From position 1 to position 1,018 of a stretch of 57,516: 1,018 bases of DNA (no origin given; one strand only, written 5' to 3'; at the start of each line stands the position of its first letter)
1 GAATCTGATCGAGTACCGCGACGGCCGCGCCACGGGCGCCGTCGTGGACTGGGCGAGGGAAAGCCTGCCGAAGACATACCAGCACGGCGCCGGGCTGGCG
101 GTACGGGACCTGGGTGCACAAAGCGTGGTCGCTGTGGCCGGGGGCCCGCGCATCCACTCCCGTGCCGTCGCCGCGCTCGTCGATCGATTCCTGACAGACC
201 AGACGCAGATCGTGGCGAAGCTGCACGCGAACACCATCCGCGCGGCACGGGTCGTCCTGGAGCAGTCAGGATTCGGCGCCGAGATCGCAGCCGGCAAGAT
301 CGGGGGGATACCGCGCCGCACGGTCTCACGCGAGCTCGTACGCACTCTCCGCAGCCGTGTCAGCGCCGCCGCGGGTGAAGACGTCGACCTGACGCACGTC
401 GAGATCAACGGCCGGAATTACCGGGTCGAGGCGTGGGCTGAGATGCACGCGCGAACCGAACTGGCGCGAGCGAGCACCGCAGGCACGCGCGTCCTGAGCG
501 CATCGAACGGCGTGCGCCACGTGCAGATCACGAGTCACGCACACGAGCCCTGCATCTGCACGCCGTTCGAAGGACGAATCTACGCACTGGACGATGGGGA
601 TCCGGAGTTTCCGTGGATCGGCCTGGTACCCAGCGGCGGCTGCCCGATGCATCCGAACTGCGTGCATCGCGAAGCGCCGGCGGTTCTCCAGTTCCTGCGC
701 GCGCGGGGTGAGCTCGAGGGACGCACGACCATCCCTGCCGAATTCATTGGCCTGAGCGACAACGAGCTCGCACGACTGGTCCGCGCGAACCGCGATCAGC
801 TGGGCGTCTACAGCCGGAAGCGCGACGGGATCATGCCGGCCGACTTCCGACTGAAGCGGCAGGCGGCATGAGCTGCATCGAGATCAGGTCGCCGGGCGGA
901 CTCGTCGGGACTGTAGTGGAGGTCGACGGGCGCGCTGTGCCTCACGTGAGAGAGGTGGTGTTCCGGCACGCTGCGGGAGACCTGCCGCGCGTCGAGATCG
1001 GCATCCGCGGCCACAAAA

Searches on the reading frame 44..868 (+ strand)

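Call 81: search_protein_families(library=ncbifam, proteins=[window:44-868:+], max_evalue=0.1)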
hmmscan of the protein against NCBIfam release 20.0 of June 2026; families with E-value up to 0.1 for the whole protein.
window:44-868:+ (275 aa): 1 family
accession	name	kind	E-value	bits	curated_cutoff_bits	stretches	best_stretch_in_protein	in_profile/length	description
NF004802.0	PRK06153.1-1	equivalog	0.072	11.9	601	1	69-121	289-343/391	hypothetical protein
